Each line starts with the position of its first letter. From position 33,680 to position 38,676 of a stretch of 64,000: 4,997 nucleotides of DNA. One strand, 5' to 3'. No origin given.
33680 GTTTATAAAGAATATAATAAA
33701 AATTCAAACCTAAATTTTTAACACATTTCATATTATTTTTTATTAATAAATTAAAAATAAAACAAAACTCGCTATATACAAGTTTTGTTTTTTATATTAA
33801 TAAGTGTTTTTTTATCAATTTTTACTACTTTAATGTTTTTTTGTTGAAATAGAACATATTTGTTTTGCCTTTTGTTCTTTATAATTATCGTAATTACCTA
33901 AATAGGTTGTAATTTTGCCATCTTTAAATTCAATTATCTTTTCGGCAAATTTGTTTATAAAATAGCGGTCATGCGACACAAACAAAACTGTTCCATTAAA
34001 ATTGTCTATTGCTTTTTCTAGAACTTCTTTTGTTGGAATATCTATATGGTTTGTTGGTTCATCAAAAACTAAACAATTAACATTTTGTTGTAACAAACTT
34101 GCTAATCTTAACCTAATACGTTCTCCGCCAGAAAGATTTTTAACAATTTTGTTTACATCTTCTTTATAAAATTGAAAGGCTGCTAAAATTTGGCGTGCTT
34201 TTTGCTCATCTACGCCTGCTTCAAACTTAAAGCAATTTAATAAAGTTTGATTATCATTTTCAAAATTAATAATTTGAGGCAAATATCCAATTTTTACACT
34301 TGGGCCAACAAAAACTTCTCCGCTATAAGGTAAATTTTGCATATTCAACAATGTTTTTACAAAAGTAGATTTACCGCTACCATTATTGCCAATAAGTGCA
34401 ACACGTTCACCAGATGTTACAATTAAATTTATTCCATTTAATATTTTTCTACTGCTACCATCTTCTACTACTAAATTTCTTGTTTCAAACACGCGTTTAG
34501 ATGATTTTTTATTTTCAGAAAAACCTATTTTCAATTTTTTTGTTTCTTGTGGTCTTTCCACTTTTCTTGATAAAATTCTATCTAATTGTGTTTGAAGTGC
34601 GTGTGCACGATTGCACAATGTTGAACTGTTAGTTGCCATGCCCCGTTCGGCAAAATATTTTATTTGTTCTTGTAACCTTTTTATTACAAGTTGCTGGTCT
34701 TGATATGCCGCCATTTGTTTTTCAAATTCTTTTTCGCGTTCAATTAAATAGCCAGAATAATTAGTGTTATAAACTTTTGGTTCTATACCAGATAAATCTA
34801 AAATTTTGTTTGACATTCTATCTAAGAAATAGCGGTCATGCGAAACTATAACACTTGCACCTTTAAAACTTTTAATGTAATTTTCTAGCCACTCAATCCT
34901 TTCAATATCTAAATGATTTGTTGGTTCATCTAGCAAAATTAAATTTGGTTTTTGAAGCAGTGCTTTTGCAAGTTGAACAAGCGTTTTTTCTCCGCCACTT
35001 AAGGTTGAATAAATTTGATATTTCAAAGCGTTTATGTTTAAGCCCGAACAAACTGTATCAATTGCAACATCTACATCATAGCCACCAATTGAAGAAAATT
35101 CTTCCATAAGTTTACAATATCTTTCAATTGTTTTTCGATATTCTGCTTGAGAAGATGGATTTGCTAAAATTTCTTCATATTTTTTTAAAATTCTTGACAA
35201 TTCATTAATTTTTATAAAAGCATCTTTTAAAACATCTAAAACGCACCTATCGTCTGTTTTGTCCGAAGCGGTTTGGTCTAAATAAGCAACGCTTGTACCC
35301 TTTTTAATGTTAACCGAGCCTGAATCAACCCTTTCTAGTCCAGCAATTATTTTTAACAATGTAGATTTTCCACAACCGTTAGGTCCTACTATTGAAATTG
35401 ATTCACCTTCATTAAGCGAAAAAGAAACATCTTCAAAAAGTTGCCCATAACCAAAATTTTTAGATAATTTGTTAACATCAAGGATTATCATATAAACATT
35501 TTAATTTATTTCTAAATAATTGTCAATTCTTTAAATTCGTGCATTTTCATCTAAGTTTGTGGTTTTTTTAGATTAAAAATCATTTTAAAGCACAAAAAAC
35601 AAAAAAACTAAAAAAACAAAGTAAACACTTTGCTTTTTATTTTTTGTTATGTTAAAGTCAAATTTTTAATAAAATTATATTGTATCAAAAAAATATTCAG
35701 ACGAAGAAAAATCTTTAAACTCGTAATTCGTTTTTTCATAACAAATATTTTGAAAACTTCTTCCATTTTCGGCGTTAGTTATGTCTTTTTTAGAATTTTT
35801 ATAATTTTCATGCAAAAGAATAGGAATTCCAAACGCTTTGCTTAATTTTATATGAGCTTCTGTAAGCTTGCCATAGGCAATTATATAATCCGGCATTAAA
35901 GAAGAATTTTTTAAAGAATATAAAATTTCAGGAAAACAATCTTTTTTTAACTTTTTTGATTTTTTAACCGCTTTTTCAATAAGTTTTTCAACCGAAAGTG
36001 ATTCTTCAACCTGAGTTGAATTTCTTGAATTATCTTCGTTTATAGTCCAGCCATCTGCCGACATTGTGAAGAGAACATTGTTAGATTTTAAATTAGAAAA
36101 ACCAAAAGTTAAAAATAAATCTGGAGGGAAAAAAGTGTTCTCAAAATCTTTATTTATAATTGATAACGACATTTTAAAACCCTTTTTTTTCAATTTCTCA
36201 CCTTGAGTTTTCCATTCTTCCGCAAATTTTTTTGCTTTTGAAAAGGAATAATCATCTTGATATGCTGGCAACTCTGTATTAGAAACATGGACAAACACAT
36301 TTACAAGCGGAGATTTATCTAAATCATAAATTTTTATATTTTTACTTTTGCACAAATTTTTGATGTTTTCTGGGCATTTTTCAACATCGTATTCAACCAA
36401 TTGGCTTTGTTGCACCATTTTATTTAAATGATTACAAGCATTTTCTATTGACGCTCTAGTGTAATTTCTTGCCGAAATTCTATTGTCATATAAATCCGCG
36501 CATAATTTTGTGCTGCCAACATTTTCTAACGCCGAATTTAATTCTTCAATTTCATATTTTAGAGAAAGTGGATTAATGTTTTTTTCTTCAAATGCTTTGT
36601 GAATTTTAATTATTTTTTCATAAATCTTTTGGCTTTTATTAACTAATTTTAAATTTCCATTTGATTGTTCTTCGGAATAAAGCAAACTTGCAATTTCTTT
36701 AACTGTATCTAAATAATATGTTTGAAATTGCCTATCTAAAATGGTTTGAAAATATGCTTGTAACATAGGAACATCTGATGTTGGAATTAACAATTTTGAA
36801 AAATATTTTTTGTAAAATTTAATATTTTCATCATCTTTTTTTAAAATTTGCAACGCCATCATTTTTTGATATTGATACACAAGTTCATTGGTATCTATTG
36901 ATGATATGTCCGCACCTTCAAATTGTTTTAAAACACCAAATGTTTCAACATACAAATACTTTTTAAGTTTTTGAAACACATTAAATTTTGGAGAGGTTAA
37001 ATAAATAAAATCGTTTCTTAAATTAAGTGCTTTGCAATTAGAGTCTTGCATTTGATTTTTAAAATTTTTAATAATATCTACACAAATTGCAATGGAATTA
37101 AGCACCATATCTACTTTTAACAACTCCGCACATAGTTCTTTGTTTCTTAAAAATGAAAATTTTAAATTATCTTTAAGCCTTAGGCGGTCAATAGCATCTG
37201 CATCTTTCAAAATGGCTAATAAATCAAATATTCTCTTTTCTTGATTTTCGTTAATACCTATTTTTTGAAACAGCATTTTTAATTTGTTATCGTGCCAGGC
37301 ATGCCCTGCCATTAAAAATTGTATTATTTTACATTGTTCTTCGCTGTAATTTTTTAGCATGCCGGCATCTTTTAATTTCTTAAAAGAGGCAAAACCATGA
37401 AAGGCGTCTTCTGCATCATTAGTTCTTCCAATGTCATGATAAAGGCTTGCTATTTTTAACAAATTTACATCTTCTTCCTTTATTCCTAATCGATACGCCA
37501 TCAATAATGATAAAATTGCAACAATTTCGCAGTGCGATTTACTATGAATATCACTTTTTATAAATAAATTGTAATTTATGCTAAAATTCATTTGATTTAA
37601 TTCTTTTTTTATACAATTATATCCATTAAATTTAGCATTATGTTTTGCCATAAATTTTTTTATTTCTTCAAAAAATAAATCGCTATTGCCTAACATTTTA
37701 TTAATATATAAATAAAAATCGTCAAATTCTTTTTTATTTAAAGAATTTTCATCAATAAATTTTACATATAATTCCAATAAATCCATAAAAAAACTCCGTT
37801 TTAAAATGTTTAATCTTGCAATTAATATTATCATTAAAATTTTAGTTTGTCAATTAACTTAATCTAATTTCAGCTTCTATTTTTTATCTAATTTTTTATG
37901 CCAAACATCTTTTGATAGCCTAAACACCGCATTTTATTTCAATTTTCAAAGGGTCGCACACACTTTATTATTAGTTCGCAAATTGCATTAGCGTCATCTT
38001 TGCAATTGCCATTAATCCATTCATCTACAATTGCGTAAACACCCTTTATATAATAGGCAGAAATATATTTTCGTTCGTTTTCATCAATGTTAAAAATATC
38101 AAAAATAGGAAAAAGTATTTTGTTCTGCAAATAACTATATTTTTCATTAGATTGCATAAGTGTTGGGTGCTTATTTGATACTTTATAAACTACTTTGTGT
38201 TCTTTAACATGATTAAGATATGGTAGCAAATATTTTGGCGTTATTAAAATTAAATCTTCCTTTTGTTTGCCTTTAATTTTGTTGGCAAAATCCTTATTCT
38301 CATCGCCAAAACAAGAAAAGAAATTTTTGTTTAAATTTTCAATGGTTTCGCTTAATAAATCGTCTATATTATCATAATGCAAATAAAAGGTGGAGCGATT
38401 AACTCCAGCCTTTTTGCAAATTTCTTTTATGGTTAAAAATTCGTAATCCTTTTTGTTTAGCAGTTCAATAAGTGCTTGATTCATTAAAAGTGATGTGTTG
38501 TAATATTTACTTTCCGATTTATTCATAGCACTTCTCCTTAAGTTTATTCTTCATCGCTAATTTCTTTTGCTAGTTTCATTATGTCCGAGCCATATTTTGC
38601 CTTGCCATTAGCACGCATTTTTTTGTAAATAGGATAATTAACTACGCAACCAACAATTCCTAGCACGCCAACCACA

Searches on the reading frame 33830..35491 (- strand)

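Call 16: search_protein_families(library=pfam, proteins=[window:33830-35491:-], max_evalue=0.00001)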
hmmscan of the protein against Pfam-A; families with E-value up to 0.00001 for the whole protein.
window:33830-35491:- (553 aa): 7 families
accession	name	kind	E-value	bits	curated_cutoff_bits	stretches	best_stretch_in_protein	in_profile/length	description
PF00005.33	ABC_tran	-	4.6e-50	170.2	25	2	20-192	2-137/137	ABC transporter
PF13304.12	AAA_21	-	4.7e-17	63.4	27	0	33-55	3-25/304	AAA domain, putative AbiEii toxin, Type IV TA system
PF12848.13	ABC_tran_Xtn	-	1.2e-16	61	25.9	1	237-319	7-82/85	ABC transporter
PF02463.25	SMC_N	-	4.2e-13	49.7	40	1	32-229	27-207/220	RecF/RecN/SMC N terminal domain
PF13555.12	AAA_29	-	1.6e-08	34.6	27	0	19-46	12-39/61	P-loop containing region of AAA domain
PF13401.12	AAA_22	-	5.9e-08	33.5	27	0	364-497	8-107/130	AAA domain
PF13191.12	AAA_16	-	2.9e-06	28.3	32.6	0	362-468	25-125/167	AAA ATPase domain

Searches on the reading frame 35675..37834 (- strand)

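Call 16: search_protein_families(library=pfam, proteins=[window:35675-37834:-], max_evalue=0.00001)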
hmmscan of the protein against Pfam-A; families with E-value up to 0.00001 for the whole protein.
window:35675-37834:- (719 aa): 1 family
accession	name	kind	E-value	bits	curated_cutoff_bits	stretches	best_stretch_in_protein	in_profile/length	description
PF01966.28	HD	-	1.5e-08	35.4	22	1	100-217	3-115/116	HD domain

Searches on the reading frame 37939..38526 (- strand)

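Call 83: search_protein_families(library=pfam, proteins=[window:37939-38526:-], max_evalue=0.01)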
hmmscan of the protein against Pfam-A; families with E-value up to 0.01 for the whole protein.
window:37939-38526:- (195 aa): 4 families
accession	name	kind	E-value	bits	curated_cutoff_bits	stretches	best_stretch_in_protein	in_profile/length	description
PF00440.29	TetR_N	-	1.7e-09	37.8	24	1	19-60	5-46/47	Bacterial regulatory proteins, tetR family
PF14278.11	TetR_C_8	-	9.3e-08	32.5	26.1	1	99-189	6-100/103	Transcriptional regulator C-terminal region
PF13022.12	HTH_Tnp_1_2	-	8.7e-06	26.3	27.9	1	18-53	14-49/122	Helix-turn-helix of insertion element transposase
PF05043.19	Mga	-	0.0025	18.8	21.1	1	8-77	12-77/87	Mga helix-turn-helix domain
